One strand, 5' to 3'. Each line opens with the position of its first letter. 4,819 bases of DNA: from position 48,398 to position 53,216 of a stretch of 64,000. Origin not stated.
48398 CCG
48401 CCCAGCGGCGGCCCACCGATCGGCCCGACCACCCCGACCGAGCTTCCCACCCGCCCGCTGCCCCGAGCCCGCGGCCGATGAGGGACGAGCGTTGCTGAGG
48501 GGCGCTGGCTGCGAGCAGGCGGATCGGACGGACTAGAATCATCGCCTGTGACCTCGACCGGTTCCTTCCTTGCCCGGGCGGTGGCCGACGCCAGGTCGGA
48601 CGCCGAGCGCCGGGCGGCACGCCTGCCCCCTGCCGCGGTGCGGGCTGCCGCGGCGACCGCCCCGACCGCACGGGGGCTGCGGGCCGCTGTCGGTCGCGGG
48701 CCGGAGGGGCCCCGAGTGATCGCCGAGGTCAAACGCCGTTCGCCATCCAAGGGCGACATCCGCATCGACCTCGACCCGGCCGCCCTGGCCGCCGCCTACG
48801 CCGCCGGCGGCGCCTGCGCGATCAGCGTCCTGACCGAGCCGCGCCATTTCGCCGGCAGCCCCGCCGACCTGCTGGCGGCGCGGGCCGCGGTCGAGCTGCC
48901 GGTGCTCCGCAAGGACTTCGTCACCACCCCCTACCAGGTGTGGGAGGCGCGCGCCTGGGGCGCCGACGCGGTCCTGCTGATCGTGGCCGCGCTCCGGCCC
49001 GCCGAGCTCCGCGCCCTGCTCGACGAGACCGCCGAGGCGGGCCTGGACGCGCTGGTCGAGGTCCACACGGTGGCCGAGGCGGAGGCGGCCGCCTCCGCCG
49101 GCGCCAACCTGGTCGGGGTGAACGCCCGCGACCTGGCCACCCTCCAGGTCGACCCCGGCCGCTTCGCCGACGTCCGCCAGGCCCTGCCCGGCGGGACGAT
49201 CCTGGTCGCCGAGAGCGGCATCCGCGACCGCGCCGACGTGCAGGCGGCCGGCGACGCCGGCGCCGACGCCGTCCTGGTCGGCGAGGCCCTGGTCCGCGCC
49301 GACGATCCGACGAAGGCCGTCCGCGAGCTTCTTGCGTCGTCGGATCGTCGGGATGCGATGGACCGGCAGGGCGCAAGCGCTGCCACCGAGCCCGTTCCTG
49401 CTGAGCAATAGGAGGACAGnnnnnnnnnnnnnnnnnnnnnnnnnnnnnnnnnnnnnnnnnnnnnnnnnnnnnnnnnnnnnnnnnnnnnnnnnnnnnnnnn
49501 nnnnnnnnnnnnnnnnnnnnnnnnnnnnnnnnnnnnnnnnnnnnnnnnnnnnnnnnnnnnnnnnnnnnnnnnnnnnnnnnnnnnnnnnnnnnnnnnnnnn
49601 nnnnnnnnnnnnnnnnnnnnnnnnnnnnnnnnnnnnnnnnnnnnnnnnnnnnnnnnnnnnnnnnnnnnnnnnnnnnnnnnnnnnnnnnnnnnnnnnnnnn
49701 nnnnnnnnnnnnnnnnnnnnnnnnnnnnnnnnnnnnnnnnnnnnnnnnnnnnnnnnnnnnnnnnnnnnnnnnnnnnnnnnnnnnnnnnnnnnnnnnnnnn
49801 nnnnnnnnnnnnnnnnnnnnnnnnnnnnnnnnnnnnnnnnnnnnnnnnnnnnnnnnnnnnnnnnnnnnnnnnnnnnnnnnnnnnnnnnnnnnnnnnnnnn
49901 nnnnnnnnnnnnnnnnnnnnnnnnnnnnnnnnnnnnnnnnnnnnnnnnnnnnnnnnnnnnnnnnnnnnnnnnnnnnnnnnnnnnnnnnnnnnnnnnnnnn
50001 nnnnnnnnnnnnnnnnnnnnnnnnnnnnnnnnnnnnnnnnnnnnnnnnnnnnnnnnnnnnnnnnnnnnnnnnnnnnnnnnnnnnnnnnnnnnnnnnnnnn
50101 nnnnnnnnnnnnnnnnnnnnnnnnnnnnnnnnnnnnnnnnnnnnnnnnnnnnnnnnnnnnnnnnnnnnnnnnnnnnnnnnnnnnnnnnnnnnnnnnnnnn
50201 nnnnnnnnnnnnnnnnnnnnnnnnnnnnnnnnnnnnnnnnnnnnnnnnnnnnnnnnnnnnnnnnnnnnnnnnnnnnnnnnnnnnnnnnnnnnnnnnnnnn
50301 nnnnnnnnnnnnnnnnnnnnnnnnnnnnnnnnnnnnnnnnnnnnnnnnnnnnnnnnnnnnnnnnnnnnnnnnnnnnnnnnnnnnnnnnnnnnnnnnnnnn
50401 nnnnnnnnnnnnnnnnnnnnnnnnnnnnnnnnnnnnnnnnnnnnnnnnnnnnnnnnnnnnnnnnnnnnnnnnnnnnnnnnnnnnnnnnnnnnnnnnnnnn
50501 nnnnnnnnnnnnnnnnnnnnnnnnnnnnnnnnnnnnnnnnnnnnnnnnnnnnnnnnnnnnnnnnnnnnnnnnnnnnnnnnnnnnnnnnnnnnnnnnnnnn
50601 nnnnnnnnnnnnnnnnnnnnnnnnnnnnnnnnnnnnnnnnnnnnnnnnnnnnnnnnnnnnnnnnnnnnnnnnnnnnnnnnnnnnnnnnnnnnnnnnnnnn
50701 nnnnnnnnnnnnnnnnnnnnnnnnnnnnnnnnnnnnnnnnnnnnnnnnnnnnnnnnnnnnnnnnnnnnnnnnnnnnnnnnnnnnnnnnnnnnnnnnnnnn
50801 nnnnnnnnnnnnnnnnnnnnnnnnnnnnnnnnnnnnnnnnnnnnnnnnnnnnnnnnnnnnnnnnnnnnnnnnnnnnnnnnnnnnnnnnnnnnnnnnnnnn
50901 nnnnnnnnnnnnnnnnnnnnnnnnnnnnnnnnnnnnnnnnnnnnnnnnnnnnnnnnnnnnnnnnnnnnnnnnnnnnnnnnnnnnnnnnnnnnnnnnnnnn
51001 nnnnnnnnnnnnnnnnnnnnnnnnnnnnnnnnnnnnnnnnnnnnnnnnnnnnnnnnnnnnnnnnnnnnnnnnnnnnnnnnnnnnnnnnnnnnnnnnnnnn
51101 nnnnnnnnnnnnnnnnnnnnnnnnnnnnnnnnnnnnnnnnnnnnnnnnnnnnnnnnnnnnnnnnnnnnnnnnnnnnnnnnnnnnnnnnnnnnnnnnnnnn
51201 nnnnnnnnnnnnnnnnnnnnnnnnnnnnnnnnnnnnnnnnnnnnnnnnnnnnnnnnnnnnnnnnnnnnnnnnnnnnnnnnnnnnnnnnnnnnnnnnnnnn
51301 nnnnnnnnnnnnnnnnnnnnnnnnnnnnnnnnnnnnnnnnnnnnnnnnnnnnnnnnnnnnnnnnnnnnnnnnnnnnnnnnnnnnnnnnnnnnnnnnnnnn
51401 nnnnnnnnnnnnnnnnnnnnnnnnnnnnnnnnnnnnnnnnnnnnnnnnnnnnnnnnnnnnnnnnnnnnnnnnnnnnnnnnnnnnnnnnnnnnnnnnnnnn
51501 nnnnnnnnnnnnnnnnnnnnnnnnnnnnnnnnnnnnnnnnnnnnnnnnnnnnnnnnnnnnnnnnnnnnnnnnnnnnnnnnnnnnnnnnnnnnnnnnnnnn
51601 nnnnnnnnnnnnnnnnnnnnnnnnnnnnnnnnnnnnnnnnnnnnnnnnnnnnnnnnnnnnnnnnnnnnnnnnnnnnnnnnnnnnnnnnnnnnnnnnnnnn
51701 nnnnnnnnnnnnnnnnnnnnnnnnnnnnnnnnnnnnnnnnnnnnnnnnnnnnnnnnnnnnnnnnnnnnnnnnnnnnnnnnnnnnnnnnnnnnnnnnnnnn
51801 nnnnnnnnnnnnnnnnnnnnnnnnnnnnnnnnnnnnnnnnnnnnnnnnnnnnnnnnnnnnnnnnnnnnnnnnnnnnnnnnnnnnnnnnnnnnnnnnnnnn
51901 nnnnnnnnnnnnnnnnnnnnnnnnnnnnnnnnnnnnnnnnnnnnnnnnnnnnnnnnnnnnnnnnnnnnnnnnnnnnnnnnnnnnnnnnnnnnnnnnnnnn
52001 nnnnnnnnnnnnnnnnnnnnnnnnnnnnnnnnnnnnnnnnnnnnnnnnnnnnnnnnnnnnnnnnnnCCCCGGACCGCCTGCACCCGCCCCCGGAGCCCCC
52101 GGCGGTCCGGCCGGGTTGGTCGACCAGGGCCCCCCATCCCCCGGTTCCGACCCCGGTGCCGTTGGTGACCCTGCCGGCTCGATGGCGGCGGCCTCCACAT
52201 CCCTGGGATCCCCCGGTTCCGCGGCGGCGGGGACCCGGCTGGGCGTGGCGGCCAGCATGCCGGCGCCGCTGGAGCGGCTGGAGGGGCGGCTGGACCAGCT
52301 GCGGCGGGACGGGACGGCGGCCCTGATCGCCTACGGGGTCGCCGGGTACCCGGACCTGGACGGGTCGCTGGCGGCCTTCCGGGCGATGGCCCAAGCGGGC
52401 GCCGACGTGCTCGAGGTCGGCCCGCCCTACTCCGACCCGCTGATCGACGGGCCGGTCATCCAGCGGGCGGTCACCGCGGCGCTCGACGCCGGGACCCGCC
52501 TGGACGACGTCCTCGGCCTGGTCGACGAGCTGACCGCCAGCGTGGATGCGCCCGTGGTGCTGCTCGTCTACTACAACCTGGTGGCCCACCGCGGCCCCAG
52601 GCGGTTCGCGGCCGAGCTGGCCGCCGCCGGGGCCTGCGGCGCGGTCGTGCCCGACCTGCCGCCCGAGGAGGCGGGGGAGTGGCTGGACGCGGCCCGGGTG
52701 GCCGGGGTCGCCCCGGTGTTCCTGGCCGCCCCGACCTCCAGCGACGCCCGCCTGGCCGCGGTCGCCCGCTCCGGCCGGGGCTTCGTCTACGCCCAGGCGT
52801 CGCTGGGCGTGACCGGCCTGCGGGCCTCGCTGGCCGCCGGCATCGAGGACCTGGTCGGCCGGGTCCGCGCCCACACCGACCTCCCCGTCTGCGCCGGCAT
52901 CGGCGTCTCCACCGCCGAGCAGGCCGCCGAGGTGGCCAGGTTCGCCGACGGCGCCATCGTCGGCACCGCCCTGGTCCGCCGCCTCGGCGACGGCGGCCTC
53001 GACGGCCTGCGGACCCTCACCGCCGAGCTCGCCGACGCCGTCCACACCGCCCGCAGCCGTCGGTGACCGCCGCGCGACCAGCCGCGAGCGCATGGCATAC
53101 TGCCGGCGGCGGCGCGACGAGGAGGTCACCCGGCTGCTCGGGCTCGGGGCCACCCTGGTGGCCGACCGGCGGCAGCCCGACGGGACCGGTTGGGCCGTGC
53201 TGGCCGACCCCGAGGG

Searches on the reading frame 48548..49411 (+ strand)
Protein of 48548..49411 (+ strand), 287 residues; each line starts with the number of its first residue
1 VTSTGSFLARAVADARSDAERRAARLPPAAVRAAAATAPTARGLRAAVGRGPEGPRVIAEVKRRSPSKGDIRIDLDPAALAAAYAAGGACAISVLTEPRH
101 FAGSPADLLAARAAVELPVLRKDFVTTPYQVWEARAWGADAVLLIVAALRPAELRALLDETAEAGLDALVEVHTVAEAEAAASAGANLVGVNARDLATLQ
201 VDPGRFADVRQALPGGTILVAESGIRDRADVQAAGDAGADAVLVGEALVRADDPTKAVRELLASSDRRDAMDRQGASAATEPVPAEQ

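Call 6: search_protein_families(library=pfam, proteins=[window:48548-49411:+])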
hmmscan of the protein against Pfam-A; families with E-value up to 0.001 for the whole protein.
window:48548-49411:+ (287 aa): 3 families
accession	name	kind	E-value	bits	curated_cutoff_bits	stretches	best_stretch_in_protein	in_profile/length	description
PF00218.27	IGPS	-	4.5e-76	255.8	27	1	9-261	2-254/254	Indole-3-glycerol phosphate synthase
PF04131.20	NanE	-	7.2e-05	22.5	27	1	148-253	75-181/192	Putative N-acetylmannosamine-6-phosphate epimerase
PF00215.30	OMPdecase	-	0.00038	20.8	27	1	156-260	121-220/221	Orotidine 5'-phosphate decarboxylase / HUMPS family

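Call 7: search_protein_families(library=ncbifam, proteins=[window:48548-49411:+])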
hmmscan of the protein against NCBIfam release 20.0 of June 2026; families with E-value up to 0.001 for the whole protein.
window:48548-49411:+ (287 aa): 18 families
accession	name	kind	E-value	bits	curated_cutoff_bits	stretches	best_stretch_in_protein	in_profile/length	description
NF001369.0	PRK00278.1-1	equivalog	2.2e-87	292.6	329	1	6-266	4-262/271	indole-3-glycerol phosphate synthase TrpC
NF001377.0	PRK00278.2-4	equivalog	9.4e-78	261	260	1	7-263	3-257/259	indole-3-glycerol phosphate synthase TrpC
NF001370.0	PRK00278.1-2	equivalog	1.3e-74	250.8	348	1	8-264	5-263/266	indole-3-glycerol phosphate synthase TrpC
NF001376.0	PRK00278.2-3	equivalog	2.8e-70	236.6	284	1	35-263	26-253/255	indole-3-glycerol phosphate synthase TrpC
NF001373.0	PRK00278.1-6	equivalog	2.1e-68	230.3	317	1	7-263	4-262/263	indole-3-glycerol phosphate synthase TrpC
NF010375.0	PRK13802.1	equivalog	8e-66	222.5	1386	1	7-276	3-271/695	bifunctional indole-3-glycerol phosphate synthase/tryptophan synthase subunit beta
NF001372.0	PRK00278.1-4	subfamily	9.9e-63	211.9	370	1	14-264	38-294/295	indole-3-glycerol phosphate synthase TrpC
NF001378.0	PRK00278.2-5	equivalog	2.3e-59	200.7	360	1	12-263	7-260/263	indole-3-glycerol phosphate synthase TrpC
NF001375.0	PRK00278.2-2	equivalog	4.3e-58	196.7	360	1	52-266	37-252/255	indole-3-glycerol phosphate synthase TrpC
NF006945.0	PRK09427.1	equivalog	3.8e-57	193.8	380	1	5-265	7-261/461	bifunctional indole-3-glycerol-phosphate synthase TrpC/phosphoribosylanthranilate isomerase TrpF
NF001371.0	PRK00278.1-3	equivalog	2.3e-55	187.8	307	1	56-261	46-251/255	indole-3-glycerol phosphate synthase TrpC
NF041303.1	Indglycph_syn_Halo_TrpC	equivalog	8.8e-54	182.4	380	1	38-261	28-248/250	indole-3-glycerol phosphate synthase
NF010562.0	PRK13957.1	equivalog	3.9e-52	176.9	414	1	57-261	48-251/252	indole-3-glycerol-phosphate synthase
NF001374.0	PRK00278.2-1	equivalog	7.7e-46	156.4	258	1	57-256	48-245/249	indole-3-glycerol phosphate synthase TrpC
NF003302.0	PRK04302.1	subfamily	6.6e-08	32.6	132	1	149-263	98-220/223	triose-phosphate isomerase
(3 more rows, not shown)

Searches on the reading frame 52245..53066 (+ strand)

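Call 6: search_protein_families(library=pfam, proteins=[window:52250-53066:+])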
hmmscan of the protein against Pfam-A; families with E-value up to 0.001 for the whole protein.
window:52250-53066:+ (272 aa): 0 families

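Call 7: search_protein_families(library=ncbifam, proteins=[window:52250-53066:+])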
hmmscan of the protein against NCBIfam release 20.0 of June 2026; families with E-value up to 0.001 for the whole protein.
window:52250-53066:+ (272 aa): 0 families

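Call 58: search_protein_families(library=pfam, proteins=[window:52245-53066:+])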
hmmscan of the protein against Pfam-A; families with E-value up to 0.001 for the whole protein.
window:52245-53066:+ (273 aa): 1 family
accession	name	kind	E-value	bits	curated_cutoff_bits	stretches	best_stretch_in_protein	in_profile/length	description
PF00290.26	Trp_syntA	-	1.6e-75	253.9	27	1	17-249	2-235/259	Tryptophan synthase alpha chain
